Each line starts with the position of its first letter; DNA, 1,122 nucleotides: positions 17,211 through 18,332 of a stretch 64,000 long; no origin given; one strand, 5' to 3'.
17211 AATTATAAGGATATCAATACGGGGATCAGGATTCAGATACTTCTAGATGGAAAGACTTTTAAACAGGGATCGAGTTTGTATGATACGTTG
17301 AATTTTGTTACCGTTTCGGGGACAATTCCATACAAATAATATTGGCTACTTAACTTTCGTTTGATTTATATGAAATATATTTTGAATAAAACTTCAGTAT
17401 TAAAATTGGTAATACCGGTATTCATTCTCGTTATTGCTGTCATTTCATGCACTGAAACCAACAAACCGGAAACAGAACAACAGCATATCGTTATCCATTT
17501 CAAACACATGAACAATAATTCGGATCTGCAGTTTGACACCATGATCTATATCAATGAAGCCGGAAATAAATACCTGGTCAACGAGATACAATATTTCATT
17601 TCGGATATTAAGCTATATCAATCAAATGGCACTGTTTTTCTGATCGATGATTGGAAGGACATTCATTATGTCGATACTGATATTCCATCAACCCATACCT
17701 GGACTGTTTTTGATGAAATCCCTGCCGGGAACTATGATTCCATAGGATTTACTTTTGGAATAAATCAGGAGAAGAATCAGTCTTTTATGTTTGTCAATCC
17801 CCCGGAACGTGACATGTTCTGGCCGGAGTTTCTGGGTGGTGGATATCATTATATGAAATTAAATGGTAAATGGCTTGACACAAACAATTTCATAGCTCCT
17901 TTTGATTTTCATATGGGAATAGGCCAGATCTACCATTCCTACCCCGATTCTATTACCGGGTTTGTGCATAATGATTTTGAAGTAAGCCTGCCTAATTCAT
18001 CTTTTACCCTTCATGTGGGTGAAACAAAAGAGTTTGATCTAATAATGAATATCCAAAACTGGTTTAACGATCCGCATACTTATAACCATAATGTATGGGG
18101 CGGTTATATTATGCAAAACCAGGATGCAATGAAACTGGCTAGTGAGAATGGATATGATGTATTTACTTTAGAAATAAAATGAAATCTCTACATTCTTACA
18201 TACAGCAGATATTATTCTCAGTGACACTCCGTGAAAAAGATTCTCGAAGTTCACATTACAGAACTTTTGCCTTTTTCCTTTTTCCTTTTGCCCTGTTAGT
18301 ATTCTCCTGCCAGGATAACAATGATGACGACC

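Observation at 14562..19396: Candidate copper-uptake cassette: TonB-dependent receptor, lipoprotein, MbnP-like protein and di-haem peroxidase (MbnH-like)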

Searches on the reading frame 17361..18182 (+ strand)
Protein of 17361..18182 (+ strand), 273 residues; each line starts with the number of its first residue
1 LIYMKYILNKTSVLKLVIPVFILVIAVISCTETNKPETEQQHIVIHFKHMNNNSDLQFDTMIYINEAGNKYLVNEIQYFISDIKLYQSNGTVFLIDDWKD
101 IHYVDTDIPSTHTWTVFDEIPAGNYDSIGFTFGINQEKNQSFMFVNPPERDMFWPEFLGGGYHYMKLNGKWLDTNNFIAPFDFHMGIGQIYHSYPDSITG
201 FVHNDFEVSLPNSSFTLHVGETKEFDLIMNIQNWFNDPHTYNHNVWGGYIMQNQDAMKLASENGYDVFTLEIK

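Call 3: search_protein_families(library=pfam, proteins=[window:17361-18182:+], max_evalue=0.1)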
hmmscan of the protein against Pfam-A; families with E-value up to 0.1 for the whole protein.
window:17361-18182:+ (273 aa): 1 family
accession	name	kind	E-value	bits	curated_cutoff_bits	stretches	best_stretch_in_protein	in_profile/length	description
PF20243.3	MbnP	-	9.6e-26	91.3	27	1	41-240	2-181/189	MbnP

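Call 4: search_protein_families(library=ncbifam, proteins=[window:17361-18182:+], max_evalue=0.1)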
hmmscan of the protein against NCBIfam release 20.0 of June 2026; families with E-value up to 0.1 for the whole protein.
window:17361-18182:+ (273 aa): 1 family
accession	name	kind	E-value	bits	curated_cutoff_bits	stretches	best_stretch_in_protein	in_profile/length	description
TIGR04052.2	MbnP_like_WxW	equivalog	3.7e-05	23.2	140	1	44-186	3-161/257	MbnP family copper-binding protein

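Call 8: search_solved_structures(query=window:17361-18182:+, max_evalue=10, show_alignments=3)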
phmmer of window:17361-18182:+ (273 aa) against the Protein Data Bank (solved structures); distinct sequences matched with E-value up to 10: 4.
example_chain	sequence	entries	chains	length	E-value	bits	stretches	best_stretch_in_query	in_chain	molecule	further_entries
4jpd_A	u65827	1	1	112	0.089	15.5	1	142-176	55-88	Protein CyaY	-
4hs5_A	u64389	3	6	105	0.22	14.1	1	124-175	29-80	Protein CyaY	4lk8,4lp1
7f2j_A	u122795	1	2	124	0.36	13.5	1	165-205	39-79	Peptidyl-prolyl cis-trans isomerase FKBP53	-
6j2m_A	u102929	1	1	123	0.36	13.4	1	165-205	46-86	Peptidyl-prolyl cis-trans isomerase FKBP53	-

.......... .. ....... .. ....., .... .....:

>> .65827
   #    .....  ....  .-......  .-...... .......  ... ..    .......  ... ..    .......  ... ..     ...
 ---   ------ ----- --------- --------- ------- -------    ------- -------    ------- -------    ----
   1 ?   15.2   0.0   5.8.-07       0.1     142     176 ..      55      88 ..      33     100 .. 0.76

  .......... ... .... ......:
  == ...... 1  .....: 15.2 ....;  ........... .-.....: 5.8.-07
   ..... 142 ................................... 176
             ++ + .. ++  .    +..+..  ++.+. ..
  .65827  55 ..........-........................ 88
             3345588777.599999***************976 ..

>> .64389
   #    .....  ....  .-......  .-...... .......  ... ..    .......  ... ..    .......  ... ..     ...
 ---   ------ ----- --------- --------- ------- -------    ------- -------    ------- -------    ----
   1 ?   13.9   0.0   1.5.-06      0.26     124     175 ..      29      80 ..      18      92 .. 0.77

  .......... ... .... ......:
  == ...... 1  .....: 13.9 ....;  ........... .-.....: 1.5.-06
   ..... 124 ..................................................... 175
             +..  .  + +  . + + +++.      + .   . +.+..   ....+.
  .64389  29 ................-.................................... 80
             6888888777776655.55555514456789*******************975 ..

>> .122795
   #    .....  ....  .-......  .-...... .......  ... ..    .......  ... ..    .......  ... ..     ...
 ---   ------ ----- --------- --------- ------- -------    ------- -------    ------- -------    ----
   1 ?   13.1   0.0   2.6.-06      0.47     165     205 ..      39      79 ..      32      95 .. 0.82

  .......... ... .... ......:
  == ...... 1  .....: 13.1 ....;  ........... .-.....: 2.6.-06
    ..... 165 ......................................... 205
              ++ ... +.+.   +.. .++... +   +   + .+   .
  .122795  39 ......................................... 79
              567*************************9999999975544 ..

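Call 16: find_homologous_proteins(query=window:17370-18182:+, max_evalue=0.001)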
Query window:17370-18182:+ (270 aa): 1643 proteins with E <= 0.001 among 1738 candidates; the best 120 are listed.
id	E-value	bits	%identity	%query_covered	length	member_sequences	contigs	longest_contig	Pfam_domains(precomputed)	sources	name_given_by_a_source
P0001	6.0e-184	628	100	100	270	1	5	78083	PF20243.4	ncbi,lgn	-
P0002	1.1e-119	417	69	90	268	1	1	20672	PF20243.4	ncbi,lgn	-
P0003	3.4e-118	412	65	96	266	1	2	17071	PF20243.4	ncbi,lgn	-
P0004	1.4e-115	404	67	94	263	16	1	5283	PF20243.4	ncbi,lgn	-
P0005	1.7e-115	403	67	91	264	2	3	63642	PF20243.4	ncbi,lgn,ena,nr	ncbi:MAG: hypothetical protein K9G58_12390 [Bacteroidales bacterium]|nr:hypothetical protein [Bacter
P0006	2.8e-115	403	65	100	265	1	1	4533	PF20243.4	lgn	-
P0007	5.2e-114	399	67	90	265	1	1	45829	PF20243.4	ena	-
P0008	2.3e-113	396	62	98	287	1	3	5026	PF20243.4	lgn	-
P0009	1.3e-112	394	65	90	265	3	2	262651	PF20243.4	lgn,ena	-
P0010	1.5e-112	394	66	92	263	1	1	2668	PF20243.4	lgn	-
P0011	2.8e-112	393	63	96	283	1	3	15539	PF20243.4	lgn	-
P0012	3.8e-112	392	62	96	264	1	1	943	PF20243.4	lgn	-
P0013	8.7e-112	391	62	95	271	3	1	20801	PF20243.4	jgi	-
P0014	4.5e-111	389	63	97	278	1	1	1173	PF20243.4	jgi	jgi:hypothetical protein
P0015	1.6e-110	387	62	96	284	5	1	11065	PF20243.4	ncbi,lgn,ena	-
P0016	2.1e-110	387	67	91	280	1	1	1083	PF20243.4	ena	-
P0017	2.9e-110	386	64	93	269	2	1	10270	PF20243.4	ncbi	-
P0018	7.3e-110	385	64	94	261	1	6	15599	PF20243.4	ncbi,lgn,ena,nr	ncbi:MAG: hypothetical protein ISS17_09575 [Bacteroidales bacterium]|nr:hypothetical protein [Bacter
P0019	1.0e-109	384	65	95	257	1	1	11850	PF20243.4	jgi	-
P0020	4.3e-109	382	61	97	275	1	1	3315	PF20243.4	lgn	-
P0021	7.5e-109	382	64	97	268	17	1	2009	PF20243.4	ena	-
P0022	3.7e-108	379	62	92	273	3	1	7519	PF20243.4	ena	-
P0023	4.2e-108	379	60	97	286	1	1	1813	PF20243.4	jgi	-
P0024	4.7e-108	379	65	89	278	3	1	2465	PF20243.4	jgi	-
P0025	6.6e-108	378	65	90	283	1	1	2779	PF20243.4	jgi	-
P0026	1.5e-107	377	62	98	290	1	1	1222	PF20243.4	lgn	-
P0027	2.1e-107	377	62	92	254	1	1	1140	PF20243.4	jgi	jgi:hypothetical protein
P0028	4.6e-107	376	63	95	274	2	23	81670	PF20243.4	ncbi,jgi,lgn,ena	-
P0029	6.1e-107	375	63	94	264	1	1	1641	PF20243.4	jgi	-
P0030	7.3e-107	375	64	94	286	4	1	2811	PF20243.4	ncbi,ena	-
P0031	7.4e-107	375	62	97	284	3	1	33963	PF20243.4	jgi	jgi:hypothetical protein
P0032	8.5e-107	375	63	95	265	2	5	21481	PF20243.4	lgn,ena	-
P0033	1.2e-106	374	60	100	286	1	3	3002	PF20243.4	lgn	-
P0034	2.2e-106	373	64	90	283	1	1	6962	PF20243.4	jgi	-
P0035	2.4e-106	373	59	100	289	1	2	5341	PF20243.4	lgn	-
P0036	2.5e-106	373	61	93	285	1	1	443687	PF20243.4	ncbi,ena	-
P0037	5.3e-106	372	64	90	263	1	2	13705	PF20243.4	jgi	jgi:methanobactin biosynthesis MbnP-like protein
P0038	1.3e-105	371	63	95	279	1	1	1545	PF20243.4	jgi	jgi:hypothetical protein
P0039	1.4e-105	371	59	98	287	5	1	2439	PF20243.4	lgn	-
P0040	2.1e-105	370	59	96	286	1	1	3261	PF20243.4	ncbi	-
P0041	2.7e-105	370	59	97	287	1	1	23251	PF20243.4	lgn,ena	-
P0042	4.4e-105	369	61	97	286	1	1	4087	PF20243.4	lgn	-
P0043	5.3e-105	369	62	94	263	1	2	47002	PF20243.4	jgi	-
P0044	6.1e-105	369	61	96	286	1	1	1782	PF20243.4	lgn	-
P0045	7.6e-105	368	60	97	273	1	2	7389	PF20243.4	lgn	-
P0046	8.7e-105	368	63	91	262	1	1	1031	PF20243.4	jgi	jgi:hypothetical protein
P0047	9.8e-105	368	64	90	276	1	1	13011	PF20243.4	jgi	-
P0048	1.3e-104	368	61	95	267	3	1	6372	PF20243.4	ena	-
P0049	1.4e-104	368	61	94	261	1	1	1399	PF20243.4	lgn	-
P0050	2.4e-104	367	61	96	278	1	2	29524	PF20243.4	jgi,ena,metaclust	metaclust:\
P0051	2.6e-104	367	60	97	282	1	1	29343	PF20243.4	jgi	jgi:hypothetical protein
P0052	2.6e-104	367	61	93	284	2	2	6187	PF20243.4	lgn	-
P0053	3.1e-104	366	59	97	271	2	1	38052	PF20243.4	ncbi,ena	-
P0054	3.2e-104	366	63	92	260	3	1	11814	PF20243.4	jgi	-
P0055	3.5e-104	366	62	96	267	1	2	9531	PF20243.4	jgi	-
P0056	5.0e-104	366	60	95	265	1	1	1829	PF20243.4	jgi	jgi:hypothetical protein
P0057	5.3e-104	366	64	90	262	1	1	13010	PF20243.4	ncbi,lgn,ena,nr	ncbi:MAG: hypothetical protein KKA81_14810 [Bacteroidetes bacterium]|nr:hypothetical protein [Bacter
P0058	6.1e-104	365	61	96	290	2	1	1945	PF20243.4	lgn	-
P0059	6.3e-104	365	60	95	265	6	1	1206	PF20243.4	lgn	-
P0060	6.5e-104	365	58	97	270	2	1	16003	PF20243.4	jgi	jgi:hypothetical protein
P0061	7.9e-104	365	59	96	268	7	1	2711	PF20243.4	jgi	-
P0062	9.5e-104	365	60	94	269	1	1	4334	PF20243.4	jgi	-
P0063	1.0e-103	365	58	97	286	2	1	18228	PF20243.4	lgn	-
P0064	1.4e-103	364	58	98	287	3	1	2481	PF20243.4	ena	-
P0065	1.4e-103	364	60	95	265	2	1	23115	PF20243.4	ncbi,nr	ncbi:MAG: hypothetical protein JEY97_10200 [Bacteroidales bacterium]|nr:hypothetical protein [Bacter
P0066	1.4e-103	364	61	93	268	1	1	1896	PF20243.4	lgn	-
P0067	2.4e-103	364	60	95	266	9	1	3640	PF20243.4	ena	-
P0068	3.3e-103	363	58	93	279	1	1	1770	PF20243.4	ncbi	-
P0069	3.8e-103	363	59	99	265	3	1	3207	PF20243.4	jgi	jgi:hypothetical protein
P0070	4.0e-103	363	62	93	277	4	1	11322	PF20243.4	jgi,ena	-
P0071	5.0e-103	362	57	99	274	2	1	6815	PF20243.4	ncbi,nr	ncbi:MAG: hypothetical protein K8S16_06690 [Bacteroidales bacterium]|nr:hypothetical protein [Bacter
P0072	5.0e-103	362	61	93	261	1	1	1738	PF20243.4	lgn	-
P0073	5.1e-103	362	60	96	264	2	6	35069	PF20243.4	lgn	-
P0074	7.2e-103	362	62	93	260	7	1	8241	PF20243.4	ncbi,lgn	-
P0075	8.0e-103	362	61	95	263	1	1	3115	PF20243.4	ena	-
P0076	9.7e-103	362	58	99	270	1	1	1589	PF20243.4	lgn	-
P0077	9.7e-103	362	60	90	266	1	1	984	PF20243.4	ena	-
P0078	1.0e-102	361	61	94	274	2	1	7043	PF20243.4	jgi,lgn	-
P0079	1.1e-102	361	59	93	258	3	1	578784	PF20243.4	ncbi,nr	ncbi:MAG: hypothetical protein KQI35_07750 [Bacteroidetes bacterium]|nr:hypothetical protein [Bacter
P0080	1.1e-102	361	62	93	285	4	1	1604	PF20243.4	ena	-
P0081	1.3e-102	361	59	96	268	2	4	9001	PF20243.4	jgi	jgi:hypothetical protein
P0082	1.7e-102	361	59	99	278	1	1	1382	PF20243.4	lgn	-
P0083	1.7e-102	361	58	100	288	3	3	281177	PF20243.4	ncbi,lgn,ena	-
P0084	1.9e-102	361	62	90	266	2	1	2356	PF20243.4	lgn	-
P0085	2.0e-102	360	59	96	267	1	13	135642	PF20243.4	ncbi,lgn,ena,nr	ncbi:MAG: hypothetical protein ISR57_02605 [Bacteroidales bacterium]|nr:hypothetical protein [Bacter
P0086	2.1e-102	360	61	95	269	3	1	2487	PF20243.4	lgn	-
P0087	3.3e-102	360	60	97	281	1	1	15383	PF20243.4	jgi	-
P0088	3.6e-102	360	60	93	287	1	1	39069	PF20243.4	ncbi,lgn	-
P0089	3.8e-102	360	57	94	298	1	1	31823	PF20243.4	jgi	jgi:hypothetical protein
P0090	4.3e-102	359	62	90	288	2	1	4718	PF20243.4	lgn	-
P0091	5.1e-102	359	59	96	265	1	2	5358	PF20243.4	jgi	-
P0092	5.2e-102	359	58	99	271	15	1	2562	PF20243.4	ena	-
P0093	7.1e-102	359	62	93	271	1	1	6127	PF20243.4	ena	-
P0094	7.2e-102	359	59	97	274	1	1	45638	PF20243.4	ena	-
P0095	7.5e-102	359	61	90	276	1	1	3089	PF20243.4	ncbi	-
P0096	8.1e-102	359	61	95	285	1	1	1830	PF20243.4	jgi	jgi:hypothetical protein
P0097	9.2e-102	358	58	96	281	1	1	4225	PF20243.4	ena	-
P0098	9.3e-102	358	64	90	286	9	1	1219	PF20243.4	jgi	-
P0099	1.3e-101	358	60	96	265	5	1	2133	PF20243.4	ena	-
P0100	1.4e-101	358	58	97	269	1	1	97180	PF20243.4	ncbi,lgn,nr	ncbi:MAG: hypothetical protein JW861_02225 [Bacteroidales bacterium]|nr:hypothetical protein [Bacter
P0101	1.6e-101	358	59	97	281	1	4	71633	PF20243.4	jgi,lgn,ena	-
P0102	1.7e-101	357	59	97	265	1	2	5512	PF20243.4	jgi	-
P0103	2.0e-101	357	61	96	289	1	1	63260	PF20243.4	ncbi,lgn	-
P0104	2.1e-101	357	56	97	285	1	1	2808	PF20243.4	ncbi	-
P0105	2.1e-101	357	59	97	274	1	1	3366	PF20243.4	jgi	jgi:hypothetical protein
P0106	2.1e-101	357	59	96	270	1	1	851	PF20243.4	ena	-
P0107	3.5e-101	356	60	91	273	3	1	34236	PF20243.4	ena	-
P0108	4.0e-101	356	60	96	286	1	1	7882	PF20243.4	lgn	-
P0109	4.2e-101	356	59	94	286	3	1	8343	PF20243.4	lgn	-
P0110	4.5e-101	356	59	94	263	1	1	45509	PF20243.4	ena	-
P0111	5.7e-101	356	60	93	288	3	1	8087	PF20243.4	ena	-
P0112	7.5e-101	355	57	98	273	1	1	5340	PF20243.4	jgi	jgi:hypothetical protein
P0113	8.2e-101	355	60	95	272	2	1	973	PF20243.4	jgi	jgi:hypothetical protein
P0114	8.4e-101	355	59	96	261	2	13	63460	PF20243.4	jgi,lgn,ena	-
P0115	8.7e-101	355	58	100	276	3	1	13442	PF20243.4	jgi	jgi:hypothetical protein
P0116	1.0e-100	355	58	100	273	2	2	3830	PF20243.4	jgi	jgi:hypothetical protein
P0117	1.1e-100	355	57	96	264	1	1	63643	PF20243.4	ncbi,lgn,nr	ncbi:MAG: hypothetical protein JXA03_02520 [Bacteroidales bacterium]|nr:hypothetical protein [Bacter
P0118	1.2e-100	355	59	93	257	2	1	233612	PF20243.4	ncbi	ncbi:MAG: MbnP family protein [Bacteroidales bacterium]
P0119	1.3e-100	355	60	90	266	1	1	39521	PF20243.4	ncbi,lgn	-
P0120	1.4e-100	354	61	92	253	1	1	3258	PF20243.4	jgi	jgi:hypothetical protein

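Call 18: search_solved_structures(query=A1, max_evalue=10, show_alignments=3)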
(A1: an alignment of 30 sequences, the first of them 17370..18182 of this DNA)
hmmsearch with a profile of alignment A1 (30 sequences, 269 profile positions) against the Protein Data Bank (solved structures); distinct sequences matched with E-value up to 10: 4.
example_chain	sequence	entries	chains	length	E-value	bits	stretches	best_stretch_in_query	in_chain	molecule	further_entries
9pfe_A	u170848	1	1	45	0.19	14.2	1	102-130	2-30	Isoform 4 of Myosin-binding protein C, slow-type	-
6puv_A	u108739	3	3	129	0.75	12.2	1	129-174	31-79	C-type lectin domain family 10 member A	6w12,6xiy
6py1_A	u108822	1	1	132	0.78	12.2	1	129-174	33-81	C-type lectin domain family 10 member A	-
2ki3_A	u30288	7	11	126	1.2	11.6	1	161-200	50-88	70 kDa peptidylprolyl isomerase, putative | 70 kDa peptidylprolyl isomerase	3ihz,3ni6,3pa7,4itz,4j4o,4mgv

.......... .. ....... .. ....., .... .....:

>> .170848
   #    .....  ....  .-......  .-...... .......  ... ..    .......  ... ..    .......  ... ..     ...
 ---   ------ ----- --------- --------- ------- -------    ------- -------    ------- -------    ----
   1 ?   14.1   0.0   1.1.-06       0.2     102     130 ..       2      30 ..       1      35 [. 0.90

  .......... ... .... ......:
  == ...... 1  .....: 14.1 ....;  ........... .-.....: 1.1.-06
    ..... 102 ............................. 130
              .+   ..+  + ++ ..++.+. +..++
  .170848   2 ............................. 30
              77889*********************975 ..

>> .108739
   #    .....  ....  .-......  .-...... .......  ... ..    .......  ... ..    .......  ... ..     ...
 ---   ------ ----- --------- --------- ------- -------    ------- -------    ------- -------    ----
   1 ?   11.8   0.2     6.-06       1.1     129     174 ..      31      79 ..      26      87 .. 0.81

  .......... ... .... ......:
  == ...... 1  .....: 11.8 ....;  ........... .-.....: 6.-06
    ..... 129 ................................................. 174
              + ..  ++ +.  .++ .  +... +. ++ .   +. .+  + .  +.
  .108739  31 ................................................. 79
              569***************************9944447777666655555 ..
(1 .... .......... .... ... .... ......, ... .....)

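Call 21: find_related_loci(query=A1, collection=genome_contigs, flank=8000)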
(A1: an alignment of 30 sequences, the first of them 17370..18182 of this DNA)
Query A1 (270 aa) in genome_contigs; peptide patterns used: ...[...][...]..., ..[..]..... (x = any residue, [..] = any of these).
473 stretches matched a pattern; 382 encode a relative of the query (tblastn E <= 1e-3); the best 80 are kept; 80 distinct loci.
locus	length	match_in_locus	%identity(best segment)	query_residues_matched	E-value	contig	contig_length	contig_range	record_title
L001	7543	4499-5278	65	11-268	6e-119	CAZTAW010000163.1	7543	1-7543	MAG TPA_asm: uncultured Bacteroidales bacterium isolate SRP141376_co2_262 genome assembly, contig: NODE_17323_length_754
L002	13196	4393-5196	65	4-268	5e-119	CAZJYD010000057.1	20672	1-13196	MAG TPA_asm: uncultured Bacteroidales bacterium isolate SRP141376_co1_300 genome assembly, contig: NODE_5523_length_2067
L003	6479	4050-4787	70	23-268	9e-118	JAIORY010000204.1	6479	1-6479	MAG: Bacteroidales bacterium isolate SMBSF30 20075_Bin_4_contigs_1_c_000000001054, whole genome shotgun sequence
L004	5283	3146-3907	67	14-267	9e-118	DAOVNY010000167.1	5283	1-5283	MAG TPA_asm: Bacteroidales bacterium isolate CSMAG_1509 CSMAG_1509_k141_1451356_length_5283_cov_66.6585, whole genome sh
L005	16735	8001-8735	66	26-269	3e-115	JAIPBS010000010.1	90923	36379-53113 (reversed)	MAG: Bacteroidales bacterium isolate Tobar14m-G11 Tobar14m-C131, whole genome shotgun sequence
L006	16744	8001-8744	67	22-268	7e-115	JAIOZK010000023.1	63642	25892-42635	MAG: Bacteroidales bacterium isolate Tobar13.5m-G7 Tobar13-5m-C483, whole genome shotgun sequence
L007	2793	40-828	63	11-267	2e-118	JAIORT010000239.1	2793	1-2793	MAG: Bacteroidales bacterium isolate SMBSF25 20074_Bin_6_contigs_1_c_000000004567, whole genome shotgun sequence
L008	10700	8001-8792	62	11-268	6e-113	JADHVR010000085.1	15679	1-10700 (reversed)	MAG: Bacteroidales bacterium isolate BS750m-G6 BS-750m-C6162, whole genome shotgun sequence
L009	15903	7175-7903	68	26-268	4e-113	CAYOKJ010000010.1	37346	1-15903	MAG TPA_asm: uncultured Bacteroidales bacterium isolate binchicken_co49_109 genome assembly, contig: NODE_327_length_373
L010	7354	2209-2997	66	5-268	4e-112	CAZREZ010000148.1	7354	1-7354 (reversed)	MAG TPA_asm: uncultured Bacteroidales bacterium isolate binchicken_co181_636 genome assembly, contig: NODE_21765_length_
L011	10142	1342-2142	65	2-268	6e-112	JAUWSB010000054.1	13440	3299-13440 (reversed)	MAG: Bacteroidota bacterium isolate CSMAG_2543 CSMAG_2543_k127_3084219_length_13440_cov_232.0000, whole genome shotgun s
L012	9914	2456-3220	64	17-270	1e-111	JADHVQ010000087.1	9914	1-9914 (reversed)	MAG: Bacteroidales bacterium isolate BS750m-G5 BS-750m-C12981, whole genome shotgun sequence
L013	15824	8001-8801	60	2-268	1e-109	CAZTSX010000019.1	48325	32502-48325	MAG TPA_asm: uncultured Prolixibacteraceae bacterium isolate binchicken_co147_440 genome assembly, contig: NODE_2472_len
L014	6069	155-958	63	7-267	4e-109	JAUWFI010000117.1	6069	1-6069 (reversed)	MAG: Bacteroidota bacterium isolate CSMAG_2212 CSMAG_2212_k141_1940888_length_6069_cov_8.0000, whole genome shotgun sequ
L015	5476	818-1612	62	5-268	4e-109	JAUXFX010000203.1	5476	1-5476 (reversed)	MAG: Bacteroidota bacterium isolate CSMAG_2914 CSMAG_2914_k117_3264186_length_5476_cov_13.8447, whole genome shotgun seq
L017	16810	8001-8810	58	8-270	9e-106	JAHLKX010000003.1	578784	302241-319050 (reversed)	MAG: Bacteroidetes bacterium isolate MAG39 NODE_54_length_578784_cov_1374.270888, whole genome shotgun sequence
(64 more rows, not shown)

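Call 30: predict_structure(alignment_id=A1)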
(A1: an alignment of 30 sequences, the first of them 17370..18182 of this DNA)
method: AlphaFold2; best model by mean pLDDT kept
length: 270 residues; sequences in the alignment: 30
mean_pLDDT: 83.9   pTM: 0.77
mean pLDDT of the five models: 83.9, 81.0, 80.8, 80.8, 78.7
residues with pLDDT >= 90: 141; 70-90: 84; 50-70: 35; < 50: 10
segments of 3 or more residues with pLDDT < 50: 152-157
pLDDT, mean of each block of 10 residues (from residue 1): 53 86 75 72 96 96 95 92 94 78 94 89 94 71 55 51 92 91 81 76 90 94 96 92 84 88 93
secondary structure, 60 per line:
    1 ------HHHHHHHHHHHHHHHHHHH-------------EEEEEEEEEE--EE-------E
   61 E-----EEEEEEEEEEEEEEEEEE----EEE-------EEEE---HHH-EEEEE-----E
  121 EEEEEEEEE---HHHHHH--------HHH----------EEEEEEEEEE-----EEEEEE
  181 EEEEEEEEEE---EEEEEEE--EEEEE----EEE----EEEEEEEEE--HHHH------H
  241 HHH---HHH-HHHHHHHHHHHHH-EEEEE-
elements in order: H7-25 E39-48 E67-84 E89-91 E99-102 E110-114 E120-129 H133-138 E160-169 E175-190 E194-200 E203-207 E212-214 E219-227 H230-233 H240-243 H251-263 E265-269

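Call 34: fold_search(model_id=the predicted structure, library=pdb)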
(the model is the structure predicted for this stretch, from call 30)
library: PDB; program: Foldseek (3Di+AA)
matches with E <= 10: 944; with E <= 0.001: 6
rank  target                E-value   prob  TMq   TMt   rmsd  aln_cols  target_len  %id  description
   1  7l6g_C                7.4e-09  1.00  0.54  0.51   7.1       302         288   10  MbnP from Methylosinus trichosporium (released 2021-05-26)
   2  7l6g_B                1.9e-08  1.00  0.47  0.45   8.0       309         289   11  MbnP from Methylosinus trichosporium (released 2021-05-26)
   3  7l6g_D                2.2e-08  1.00  0.56  0.53   6.4       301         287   13  MbnP from Methylosinus trichosporium (released 2021-05-26)
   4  7l6g_E                4.3e-08  1.00  0.54  0.50   6.6       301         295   15  MbnP from Methylosinus trichosporium (released 2021-05-26)
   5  7l6g_A                4.8e-08  1.00  0.54  0.50   6.8       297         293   13  MbnP from Methylosinus trichosporium (released 2021-05-26)
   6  7l6g_F                9.5e-08  1.00  0.48  0.45   7.5       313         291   14  MbnP from Methylosinus trichosporium (released 2021-05-26)
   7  7zdz_B                2.3e-02  0.15  0.12  0.10  22.1       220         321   10  Cryo-EM structure of the human inward-rectifier potassium 2.1 channel (Kir2.1) (released 2022-09-28)
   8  5cag                  2.5e-02  0.08  0.08  0.08  18.5       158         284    9  Crystal structure of a putative adhesin (BACOVA_02677) from Bacteroides ovatus ATCC 8483 at 3.00 A resolution (PSI Commu (released 2015-10-14)
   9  5ek8                  3.4e-02  0.57  0.20  0.09  14.2       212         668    8  Crystal structure of a 9R-lipoxygenase from Cyanothece PCC8801 at 2.7 Angstroms (released 2015-12-23)
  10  3gld_A                5.3e-02  0.15  0.14  0.13  17.4       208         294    8  Crystal Structure of the Major Pilin from Streptococcus pyogenes E117A mutant (released 2009-06-02)
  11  4h40_B                5.6e-02  0.47  0.19  0.17  11.1       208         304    9  Crystal structure of a putative cell adhesion protein (BF2867) from Bacteroides fragilis NCTC 9343 at 2.57 A resolutio (released 2012-10-03)
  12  9mvz_A                8.3e-02  0.20  0.11  0.20  25.1       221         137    7  Tripartite complex of MmpL5-S5-AcpM from Mycolicibacterium smegmatis (released 2025-07-30)
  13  2xic_A                1.2e-01  0.30  0.14  0.10   9.8       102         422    8  Pilus-presented adhesin, Spy0125 (Cpa), P212121 form (ESRF data) (released 2010-08-04)
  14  3b2m_C                1.2e-01  0.13  0.15  0.14  17.7       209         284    8  Crystal Structure of the Major Pilin from Streptococcus pyogenes (released 2007-12-18)
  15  2azq                  1.3e-01  0.10  0.14  0.13  16.9       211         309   10  Crystal Structure of Catechol 1,2-Dioxygenase from Pseudomonas arvilla C-1 (released 2005-10-04)
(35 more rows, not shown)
